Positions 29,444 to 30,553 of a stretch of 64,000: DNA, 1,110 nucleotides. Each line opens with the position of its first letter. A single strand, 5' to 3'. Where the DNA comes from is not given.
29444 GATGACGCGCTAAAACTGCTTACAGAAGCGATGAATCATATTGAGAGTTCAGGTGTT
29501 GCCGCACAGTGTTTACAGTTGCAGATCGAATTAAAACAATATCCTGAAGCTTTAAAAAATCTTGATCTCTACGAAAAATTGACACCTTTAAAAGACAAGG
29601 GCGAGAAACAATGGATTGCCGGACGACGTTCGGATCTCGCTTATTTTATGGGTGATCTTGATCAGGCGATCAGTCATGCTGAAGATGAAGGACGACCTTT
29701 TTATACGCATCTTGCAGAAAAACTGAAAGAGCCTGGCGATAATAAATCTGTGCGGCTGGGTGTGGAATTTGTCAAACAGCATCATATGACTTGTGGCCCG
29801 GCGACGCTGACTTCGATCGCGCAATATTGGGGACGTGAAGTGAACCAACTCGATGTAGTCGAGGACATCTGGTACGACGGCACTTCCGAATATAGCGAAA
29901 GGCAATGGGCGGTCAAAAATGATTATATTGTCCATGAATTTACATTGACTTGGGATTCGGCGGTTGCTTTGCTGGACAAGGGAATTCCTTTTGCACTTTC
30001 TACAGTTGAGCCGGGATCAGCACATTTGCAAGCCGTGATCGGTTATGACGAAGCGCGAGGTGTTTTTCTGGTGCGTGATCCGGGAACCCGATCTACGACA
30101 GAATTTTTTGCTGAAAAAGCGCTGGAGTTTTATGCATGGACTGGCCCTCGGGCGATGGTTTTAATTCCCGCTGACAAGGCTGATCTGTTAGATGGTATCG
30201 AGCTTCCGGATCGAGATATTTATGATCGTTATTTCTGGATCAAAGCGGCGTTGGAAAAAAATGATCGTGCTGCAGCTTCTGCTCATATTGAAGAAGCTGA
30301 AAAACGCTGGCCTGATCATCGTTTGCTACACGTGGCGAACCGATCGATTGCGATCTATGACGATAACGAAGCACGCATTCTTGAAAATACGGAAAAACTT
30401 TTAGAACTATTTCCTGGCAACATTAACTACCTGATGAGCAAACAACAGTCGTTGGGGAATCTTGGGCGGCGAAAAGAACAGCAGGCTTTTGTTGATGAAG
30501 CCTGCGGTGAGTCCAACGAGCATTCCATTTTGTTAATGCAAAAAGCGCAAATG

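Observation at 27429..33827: Divergent pair of TPR-decorated proteases (M50-like zinc-ribbon metalloprotease and C39-type papain-like peptidase) plus a giant TPR protein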

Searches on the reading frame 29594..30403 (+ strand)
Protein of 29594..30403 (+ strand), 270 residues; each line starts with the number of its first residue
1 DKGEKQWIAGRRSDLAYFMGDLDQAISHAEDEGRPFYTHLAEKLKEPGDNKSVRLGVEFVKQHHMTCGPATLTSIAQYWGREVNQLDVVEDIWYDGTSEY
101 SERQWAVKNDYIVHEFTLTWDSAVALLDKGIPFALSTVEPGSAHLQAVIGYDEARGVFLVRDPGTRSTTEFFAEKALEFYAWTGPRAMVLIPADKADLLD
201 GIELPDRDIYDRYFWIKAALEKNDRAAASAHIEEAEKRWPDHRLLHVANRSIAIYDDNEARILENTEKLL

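Call 26: find_related_loci(query=A1, collection=genome_contigs, flank=10000)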
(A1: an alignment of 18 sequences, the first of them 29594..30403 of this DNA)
Query A1 (270 aa) in genome_contigs; peptide patterns used: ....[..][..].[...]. (x = any residue, [..] = any of these).
369 stretches matched a pattern; 318 encode a relative of the query (tblastn E <= 1e-3); the best 80 are kept; 80 distinct loci.
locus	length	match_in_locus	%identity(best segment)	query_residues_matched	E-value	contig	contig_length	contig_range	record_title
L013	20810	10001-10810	82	1-270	2e-152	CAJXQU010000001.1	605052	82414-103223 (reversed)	MAG TPA_asm: uncultured proteobacterium isolate SRR3933267_bin.2_MetaBAT_v2.12.1_MAG genome assembly, contig: NODE_1_len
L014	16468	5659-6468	51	1-269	6e-88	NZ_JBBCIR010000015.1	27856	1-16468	MAG: Paludisphaera sp. isolate MAG_CPA_03 P10A_000000096487, whole genome shotgun sequence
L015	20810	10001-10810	50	1-269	1e-87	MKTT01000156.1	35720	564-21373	MAG: Planctomycetales bacterium 71-10 scnpilot_p_inoc_scaffold_963, whole genome shotgun sequence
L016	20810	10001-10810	49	1-269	2e-83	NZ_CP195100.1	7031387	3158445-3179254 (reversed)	Tundrisphaera sp. TA3 chromosome, complete genome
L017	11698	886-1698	49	1-270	6e-83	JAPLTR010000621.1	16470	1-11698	MAG: Verrucomicrobia bacterium isolate LacPavin_0920_WC70_MAG_67_8 LacPavin_0920_WC70_scaffold_1911854, whole genome sho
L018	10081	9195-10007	49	1-270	8e-82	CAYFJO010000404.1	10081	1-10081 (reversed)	MAG TPA_asm: uncultured Pirellulaceae bacterium isolate ERP003628_co1_109 genome assembly, contig: NODE_4674_length_1008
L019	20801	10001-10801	48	6-270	4e-81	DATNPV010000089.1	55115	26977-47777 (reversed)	MAG TPA_asm: Waterburya sp. isolate SMAG_U16490 k141_1172589, whole genome shotgun sequence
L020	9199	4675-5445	50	14-269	7e-81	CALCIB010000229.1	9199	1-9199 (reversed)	MAG TPA_asm: uncultured Planctomycetales bacterium isolate SRR3997478_bin.0_CONCOCT_v1.1_MAG genome assembly, contig: ER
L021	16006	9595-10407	48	1-270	2e-80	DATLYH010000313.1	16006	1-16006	MAG TPA_asm: Gemmataceae bacterium isolate SMAG_U13267 k141_389130, whole genome shotgun sequence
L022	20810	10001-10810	49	1-270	3e-80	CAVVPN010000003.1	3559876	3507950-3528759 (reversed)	MAG: uncultured Gemmataceae bacterium isolate MFD02579.bin.1.11 genome assembly, contig: contig_2035, whole genome shotg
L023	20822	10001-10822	48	1-270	2e-79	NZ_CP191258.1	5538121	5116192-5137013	Fontivita pretiosa strain B-254 chromosome, complete genome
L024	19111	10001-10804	47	4-270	2e-79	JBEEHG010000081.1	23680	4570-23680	MAG: Verrucomicrobiota bacterium isolate BP_768 scaffold_2274465, whole genome shotgun sequence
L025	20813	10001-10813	46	1-270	7e-79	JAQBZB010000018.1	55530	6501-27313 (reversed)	MAG: Planctomycetota bacterium isolate casp150-mb.46 NODE_1453_length_55530_cov_0.150710, whole genome shotgun sequence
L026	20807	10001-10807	48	1-270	2e-78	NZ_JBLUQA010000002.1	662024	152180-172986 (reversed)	Pseudomonas sp. NY15435 contig00002, whole genome shotgun sequence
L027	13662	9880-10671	49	8-270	2e-78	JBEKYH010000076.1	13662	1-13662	MAG: Tepidisphaeraceae bacterium isolate SPRUCE 670 SPRUCE_670_76, whole genome shotgun sequence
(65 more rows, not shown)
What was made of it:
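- They span Planctomycetota, Verrucomicrobiota, Acidobacteriota, Pseudomonas, Myxococcus, cyanobacteria and others (call 26). Four of the nine broken loci carry isolate names beginning "MFD" (call 26).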

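Call 33: search_solved_structures(query=window:29594-30403:+, max_evalue=10, show_alignments=2)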
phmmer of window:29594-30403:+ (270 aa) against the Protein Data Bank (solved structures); distinct sequences matched with E-value up to 10: 1.
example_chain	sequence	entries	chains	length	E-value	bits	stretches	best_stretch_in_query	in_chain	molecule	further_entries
3ha2_A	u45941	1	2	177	0.52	12.7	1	101-151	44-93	NADPH-quinone reductase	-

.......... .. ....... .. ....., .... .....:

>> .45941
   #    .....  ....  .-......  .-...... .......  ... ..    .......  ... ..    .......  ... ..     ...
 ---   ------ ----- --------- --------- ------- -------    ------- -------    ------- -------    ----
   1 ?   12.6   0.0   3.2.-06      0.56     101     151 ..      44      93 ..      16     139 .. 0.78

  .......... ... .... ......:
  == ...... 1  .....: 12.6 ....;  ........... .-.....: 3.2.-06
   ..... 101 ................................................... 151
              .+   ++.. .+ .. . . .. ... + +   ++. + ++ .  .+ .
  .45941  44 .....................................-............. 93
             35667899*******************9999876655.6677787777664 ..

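Call 68: search_protein_representatives(protein=window:29594-30403:+)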
Query: 270 residues. Proteins with E-value up to 0.001 (for the whole library): 1266; up to 1e-10: 1023; up to 1e-30: 779. The best 150 are listed.
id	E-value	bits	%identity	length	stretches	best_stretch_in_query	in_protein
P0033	1.3e-179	611.6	99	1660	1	1-270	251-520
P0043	2.3e-79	282.9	51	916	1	1-270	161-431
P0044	6.2e-78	278.2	51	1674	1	2-270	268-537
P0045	1.4e-77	277.0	49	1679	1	4-259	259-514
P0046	2.6e-76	272.8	50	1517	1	5-262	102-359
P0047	2.8e-76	272.7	47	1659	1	1-270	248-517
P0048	3.6e-76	272.4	47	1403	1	2-269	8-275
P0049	1.7e-75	270.2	49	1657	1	5-269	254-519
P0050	2.7e-75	269.5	47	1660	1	1-270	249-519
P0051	2.7e-75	269.5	49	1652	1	4-270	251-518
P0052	3.1e-75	269.3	50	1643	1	6-270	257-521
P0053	3.5e-75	269.1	42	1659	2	1-269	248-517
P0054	3.9e-75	269.0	48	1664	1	2-269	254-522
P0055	4.8e-75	268.7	49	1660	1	1-267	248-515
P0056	6.9e-75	268.2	51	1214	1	6-263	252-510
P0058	2.4e-74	266.4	47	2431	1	5-270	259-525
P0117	3.4e-68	246.2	45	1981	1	5-270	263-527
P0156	5.0e-66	239.1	47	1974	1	5-256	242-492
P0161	9.2e-66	238.3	44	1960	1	5-269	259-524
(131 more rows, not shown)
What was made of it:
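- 779 clusters at 50% identity score E <= 1e-30, with the peptidase domain always at about residues 250-520 (call 68).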

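Call 78: search_protein_families(library=pfam, proteins=[P0058, P0117, P0156, P0161], max_evalue=0.0001)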
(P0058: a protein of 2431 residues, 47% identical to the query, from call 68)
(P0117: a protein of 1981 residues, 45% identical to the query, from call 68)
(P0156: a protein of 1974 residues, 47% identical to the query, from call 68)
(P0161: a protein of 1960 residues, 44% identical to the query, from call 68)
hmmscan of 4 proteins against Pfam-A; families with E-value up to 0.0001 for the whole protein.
P0058 (2431 aa): 15 families
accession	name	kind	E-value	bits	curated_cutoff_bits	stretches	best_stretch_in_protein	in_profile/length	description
PF14559.12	TPR_19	-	1.4e-47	160.3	25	5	1772-1838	4-67/68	Tetratricopeptide repeat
PF13428.12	TPR_14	-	2.9e-39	129.9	23.5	0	1044-1083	3-42/44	Tetratricopeptide repeat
PF07719.23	TPR_2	-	1.4e-36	122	27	0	1660-1689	4-33/34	Tetratricopeptide repeat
PF13181.12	TPR_8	-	4.1e-30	101.8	25.7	0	1289-1312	10-33/34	Tetratricopeptide repeat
PF00515.34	TPR_1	-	1e-25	88.9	27.8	0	1657-1689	1-33/34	Tetratricopeptide repeat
PF13431.12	TPR_17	-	3e-24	83.7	24.4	0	1921-1953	2-34/34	Tetratricopeptide repeat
PF13414.12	TPR_11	-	1.2e-19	70.1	26.8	0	1809-1844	7-42/42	TPR repeat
PF23914.1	TPR_CcmH_CycH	-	1e-17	64.9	42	0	683-764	63-148/158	Cytochrome c-type biogenesis protein H TPR domain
PF25064.1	ARM_TT21_5th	-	2.9e-15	57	27.8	0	1979-2032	14-67/117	TT21 fifth ARM repeats domain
PF13424.12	TPR_12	-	3.6e-15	56.4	30.1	1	1797-1858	4-73/77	Tetratricopeptide repeat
PF13529.12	Peptidase_C39_2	-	1.5e-11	45.5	24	1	310-418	1-142/143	Peptidase_C39 like family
PF13371.12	TPR_9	-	7e-11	42.4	35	0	2008-2068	3-63/73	Tetratricopeptide repeat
PF13432.12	TPR_16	-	1.1e-07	32.6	32.7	1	1801-1862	2-63/65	Tetratricopeptide repeat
PF25062.1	ARM_TT21_N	-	3.9e-07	30.5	40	0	1452-1574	99-221/222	Tetratricopeptide repeat protein 21 N-terminal ARM repeat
PF12569.14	NatA_aux_su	-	8.2e-05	22.2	33.3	0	703-816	3-118/515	N-terminal acetyltransferase A, auxiliary subunit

P0117 (1981 aa): 15 families
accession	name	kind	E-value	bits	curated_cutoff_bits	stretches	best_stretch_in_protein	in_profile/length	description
PF13428.12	TPR_14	-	3.5e-32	108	23.5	0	1520-1557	5-42/44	Tetratricopeptide repeat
PF14559.12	TPR_19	-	3.8e-31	107.7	25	0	170-224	3-57/68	Tetratricopeptide repeat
PF13432.12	TPR_16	-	1.1e-26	93.4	32.7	1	845-908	2-65/65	Tetratricopeptide repeat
PF13181.12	TPR_8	-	1.3e-21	75.3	25.7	0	876-906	3-33/34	Tetratricopeptide repeat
PF07719.23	TPR_2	-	9.1e-16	57.1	27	0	1520-1548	5-33/34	Tetratricopeptide repeat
PF13424.12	TPR_12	-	1.8e-13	50.9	30.1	1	841-904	4-75/77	Tetratricopeptide repeat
PF00515.34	TPR_1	-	7.1e-12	45.1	27.8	0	1187-1206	7-26/34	Tetratricopeptide repeat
PF13529.12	Peptidase_C39_2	-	5.6e-11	43.6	24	1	313-421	1-142/143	Peptidase_C39 like family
PF13431.12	TPR_17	-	7.7e-11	41.8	24.4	0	1171-1202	3-34/34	Tetratricopeptide repeat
PF13371.12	TPR_9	-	3e-10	40.4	35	0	1161-1203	9-51/73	Tetratricopeptide repeat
PF13374.12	TPR_10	-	1.6e-07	31.5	27.5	0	842-866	4-28/42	Tetratricopeptide repeat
PF23914.1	TPR_CcmH_CycH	-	8.4e-07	29.4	42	0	1012-1086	52-129/158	Cytochrome c-type biogenesis protein H TPR domain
PF09295.16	ChAPs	-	1.1e-05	25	20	0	1534-1604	218-288/395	ChAPs (Chs5p-Arf1p-binding proteins)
PF12895.13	ANAPC3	-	4.7e-05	24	27.2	0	141-217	6-81/82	Anaphase-promoting complex, cyclosome, subunit 3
PF13176.12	TPR_7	-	7.4e-05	23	27.9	0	877-900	2-27/36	Tetratricopeptide repeat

P0156 (1974 aa): 12 families
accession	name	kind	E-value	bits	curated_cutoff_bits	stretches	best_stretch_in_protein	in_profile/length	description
PF14559.12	TPR_19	-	9.8e-32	109.5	25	0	1277-1333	1-57/68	Tetratricopeptide repeat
PF13428.12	TPR_14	-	2.1e-24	84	23.5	0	858-894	7-43/44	Tetratricopeptide repeat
PF07719.23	TPR_2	-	2.3e-14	52.7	27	0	857-883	6-32/34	Tetratricopeptide repeat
PF13181.12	TPR_8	-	6.4e-14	51.3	25.7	0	857-884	6-33/34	Tetratricopeptide repeat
PF13431.12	TPR_17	-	1.2e-10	41.2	24.4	0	1125-1149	7-31/34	Tetratricopeptide repeat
PF13529.12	Peptidase_C39_2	-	4e-09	37.6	24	1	292-400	1-142/143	Peptidase_C39 like family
PF13414.12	TPR_11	-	5.1e-09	36.1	26.8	0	859-889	1-31/42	TPR repeat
PF00515.34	TPR_1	-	7.9e-09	35.4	27.8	0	858-884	7-33/34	Tetratricopeptide repeat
PF13176.12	TPR_7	-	1.5e-08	34.5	27.9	0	856-883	3-30/36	Tetratricopeptide repeat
PF13432.12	TPR_16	-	1.3e-07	32.3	32.7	0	965-1019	8-62/65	Tetratricopeptide repeat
PF25064.1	ARM_TT21_5th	-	3.9e-05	24.4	27.8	0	857-959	6-108/117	TT21 fifth ARM repeats domain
PF13429.12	TPR_15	-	4.1e-05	23.6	26.2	0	101-210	108-220/280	Tetratricopeptide repeat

P0161 (1960 aa): 12 families
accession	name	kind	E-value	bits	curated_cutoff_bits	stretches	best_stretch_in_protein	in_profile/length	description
PF13428.12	TPR_14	-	2e-27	93.3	23.5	1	1044-1085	3-44/44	Tetratricopeptide repeat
PF14559.12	TPR_19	-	2.6e-27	95.4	25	0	1233-1266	2-35/68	Tetratricopeptide repeat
PF13432.12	TPR_16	-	4.5e-26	91.4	32.7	2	984-1039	7-62/65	Tetratricopeptide repeat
PF07719.23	TPR_2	-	3.2e-25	86.6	27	0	1564-1595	3-34/34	Tetratricopeptide repeat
PF13431.12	TPR_17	-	8.9e-20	69.7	24.4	0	829-857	4-32/34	Tetratricopeptide repeat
PF13181.12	TPR_8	-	9.5e-19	66.3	25.7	0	1567-1594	6-33/34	Tetratricopeptide repeat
PF00515.34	TPR_1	-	3.2e-16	58.8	27.8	1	1565-1594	4-33/34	Tetratricopeptide repeat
PF13529.12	Peptidase_C39_2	-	1.7e-09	38.8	24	1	310-418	1-142/143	Peptidase_C39 like family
PF13414.12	TPR_11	-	1.1e-06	28.6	26.8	0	1571-1593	3-25/42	TPR repeat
PF13424.12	TPR_12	-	1.4e-05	25.6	30.1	0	1044-1105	5-74/77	Tetratricopeptide repeat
PF12895.13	ANAPC3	-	2.7e-05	24.8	27.2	0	169-245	4-80/82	Anaphase-promoting complex, cyclosome, subunit 3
PF01239.28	PPTA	-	4.4e-05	23.4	29.5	0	1239-1260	2-23/32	Protein prenyltransferase alpha subunit repeat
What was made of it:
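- Longer members add only more TPRs (call 78).
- Tried and rejected: Members of 1960-2431 aa carry only extra TPRs (call 78).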

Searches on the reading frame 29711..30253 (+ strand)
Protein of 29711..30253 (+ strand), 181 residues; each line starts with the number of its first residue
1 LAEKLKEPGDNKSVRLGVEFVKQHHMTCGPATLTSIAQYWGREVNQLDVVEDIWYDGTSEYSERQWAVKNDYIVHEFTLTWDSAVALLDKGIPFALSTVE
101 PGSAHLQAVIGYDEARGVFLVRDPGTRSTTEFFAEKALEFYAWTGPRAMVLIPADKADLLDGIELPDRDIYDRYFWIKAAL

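Call 39: predict_structure(alignment_id=A2)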
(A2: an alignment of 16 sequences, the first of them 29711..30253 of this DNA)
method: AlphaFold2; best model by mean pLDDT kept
length: 181 residues; sequences in the alignment: 16
mean_pLDDT: 89.3   pTM: 0.86
mean pLDDT of the five models: 89.3, 88.8, 87.9, 87.2, 85.8
residues with pLDDT >= 90: 124; 70-90: 42; 50-70: 13; < 50: 2
segments of 3 or more residues with pLDDT < 50: none
pLDDT, mean of each block of 10 residues (from residue 1): 55 95 87 96 90 69 91 96 98 92 87 96 95 93 86 97 96 91 84
secondary structure, 60 per line:
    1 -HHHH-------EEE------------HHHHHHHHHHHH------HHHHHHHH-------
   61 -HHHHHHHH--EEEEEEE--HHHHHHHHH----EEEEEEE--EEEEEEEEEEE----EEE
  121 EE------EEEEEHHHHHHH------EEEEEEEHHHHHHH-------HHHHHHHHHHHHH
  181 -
elements in order: H2-5 E13-15 H28-39 H46-53 H62-69 E72-78 H81-89 E94-100 E103-113 E118-122 E129-133 H134-140 E147-153 H154-160 H168-180
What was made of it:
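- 29744..30163 (+): C39-like papain-fold cysteine peptidase domain, about aa 301-440. This is the most conserved part of the protein. AF2 model pLDDT 89 (call 39).
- On Peptidase_C39_2 / clan CA papain-like: The AF2 model has pLDDT 89.3 (call 39).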

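Call 43: fold_search(model_id=the predicted structure, library=pdb)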
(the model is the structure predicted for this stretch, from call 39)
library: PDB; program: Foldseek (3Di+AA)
matches with E <= 10: 757; with E <= 0.001: 36
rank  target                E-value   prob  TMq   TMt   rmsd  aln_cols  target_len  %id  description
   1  8vp5_B                3.5e-06  1.00  0.55  0.16   5.9       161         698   18  Cryo-EM structure of the ABC transporter PCAT1 bound with ADP and Substrate (released 2024-10-30)
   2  3k8u                  4.4e-06  1.00  0.58  0.75   3.4       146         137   19  Crystal Structure of the Peptidase Domain of Streptococcus ComA, a Bi-functional ABC Transporter Involved in Quorum Sens (released 2010-02-23)
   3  7t55_A                4.7e-06  1.00  0.59  0.16   3.3       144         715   21  Cryo-EM structure of PCAT1 in the inward-facing wide conformation under ATP turnover condition (released 2022-02-02)
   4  6v9z_A                5.0e-06  1.00  0.59  0.17   3.3       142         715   22  Cryo-EM structure of PCAT1 bound to its CtA peptide substrate (released 2020-01-22)
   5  8vp5_A                5.3e-06  1.00  0.56  0.16   5.8       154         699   19  Cryo-EM structure of the ABC transporter PCAT1 bound with ADP and Substrate (released 2024-10-30)
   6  9azl_A                6.4e-06  1.00  0.56  0.16   3.8       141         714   22  Cryo-EM structure of the ABC transporter PCAT1 bound with MgADP class1 (released 2024-10-30)
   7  7n87_MODEL_1_A        1.1e-05  1.00  0.56  0.66   3.4       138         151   25  Solution NMR structure of peptidase domain from Clostridium thermocellum PCAT1 (released 2021-12-29)
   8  7t54_A                1.5e-05  1.00  0.58  0.16   3.3       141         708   26  Cryo-EM structure of ATP-bound PCAT1 in the outward-facing conformation (released 2022-02-02)
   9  4ry2_B                1.6e-05  1.00  0.54  0.16  13.9       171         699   21  Crystal structure of the peptidase-containing ABC transporter PCAT1 (released 2015-07-22)
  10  5xe9_A                1.9e-05  1.00  0.57  0.74   3.5       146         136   20  Crystal Structure of the Complex of the Peptidase Domain of Streptococcus mutans ComA with a Small Molecule Inhibitor. (released 2017-06-28)
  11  8oig_A                2.0e-05  1.00  0.57  0.59   4.5       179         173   13  Crystal Structure of Staphopain C from Staphylococcus aureus (released 2023-06-21)
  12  8vp9_B                2.1e-05  1.00  0.57  0.17   3.6       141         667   24  Cryo-EM structure of the cysteine-free ABC transporter PCAT1 bound with ADP and Substrate (released 2024-10-30)
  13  6hqz_A                2.9e-05  1.00  0.47  0.54   5.8       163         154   20  Crystal structure of the type III effector protein AvrRpt2 from Erwinia amylovora, a C70 family cysteine protease (released 2019-04-10)
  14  6mpz_D                3.9e-05  1.00  0.57  0.72   3.5       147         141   15  Crystal structure of a double glycine motif protease from AMS/PCAT transporter in complex with the leader peptide (released 2019-02-06)
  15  6mpz_A                5.7e-05  1.00  0.59  0.73   3.4       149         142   15  Crystal structure of a double glycine motif protease from AMS/PCAT transporter in complex with the leader peptide (released 2019-02-06)
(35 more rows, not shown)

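Call 77: search_solved_structures(query=A2, max_evalue=1)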
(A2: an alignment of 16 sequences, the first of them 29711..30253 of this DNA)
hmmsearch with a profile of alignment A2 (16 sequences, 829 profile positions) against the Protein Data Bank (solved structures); distinct sequences matched with E-value up to 1: 173 (the best 60 are shown).
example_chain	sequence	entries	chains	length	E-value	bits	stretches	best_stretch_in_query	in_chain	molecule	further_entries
9qhb_A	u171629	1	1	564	5.3e-29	104.5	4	130-281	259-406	Engineered tetratricopeptide repeat protein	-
8bu0_A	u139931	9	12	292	3.2e-21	78.8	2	129-277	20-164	Consensus tetratricopeptide repeat protein | Crystal structure of an 8-repeat consensus TPR superhelix with Zinc. | Monomer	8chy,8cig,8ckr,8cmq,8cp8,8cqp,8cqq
7yea_A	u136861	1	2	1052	1.8e-17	66.4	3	133-249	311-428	UDP-N-acetylglucosamine--peptide N-acetylglucosaminyltransferase 110 kDa subunit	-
7yeh_B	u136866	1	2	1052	1.8e-17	66.4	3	133-249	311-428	UDP-N-acetylglucosamine--peptide N-acetylglucosaminyltransferase 110 kDa subunit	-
7ntf_A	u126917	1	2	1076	3.3e-17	65.5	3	133-249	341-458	Isoform 1 of UDP-N-acetylglucosamine--peptide N-acetylglucosaminyltransferase 110 kDa subu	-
9qhc_A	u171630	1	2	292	2.1e-15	59.6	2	129-281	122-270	Engineered tetratricopeptide repeat protein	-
1w3b_A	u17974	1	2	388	8.3e-15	57.6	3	50-247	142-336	UDP-N-ACETYLGLUCOSAMINE--PEPTIDE N-ACETYLGLUCOSAMINYLTRANSFERASE 110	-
6eou_A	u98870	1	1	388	2.5e-14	56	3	50-247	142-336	UDP-N-acetylglucosamine--peptide N-acetylglucosaminyltransferase 110 kDa subunit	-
6b85_J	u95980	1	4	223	1.1e-11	47.3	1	101-248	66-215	TMHC4_R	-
7y4i_A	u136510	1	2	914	5.5e-11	44.9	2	115-250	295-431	Probable UDP-N-acetylglucosamine--peptide N-acetylglucosaminyltransferase SPINDLY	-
8dtf_A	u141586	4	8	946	6.4e-11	44.7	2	115-250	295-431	Probable UDP-N-acetylglucosamine--peptide N-acetylglucosaminyltransferase SPINDLY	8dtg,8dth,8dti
7rqf_A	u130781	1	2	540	9.5e-11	44.1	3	503-616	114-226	TPR repeat-containing protein PA4667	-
9sfw_B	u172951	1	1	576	1.8e-10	43.2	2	109-214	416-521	Peroxisomal targeting signal receptor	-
8ch0_A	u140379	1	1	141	2.5e-10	42.8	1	129-248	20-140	Consensus tetratricopeptide repeat protein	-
2fo7_A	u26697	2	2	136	2.7e-10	42.7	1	129-248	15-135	SYNTHETIC CONSENSUS TPR PROTEIN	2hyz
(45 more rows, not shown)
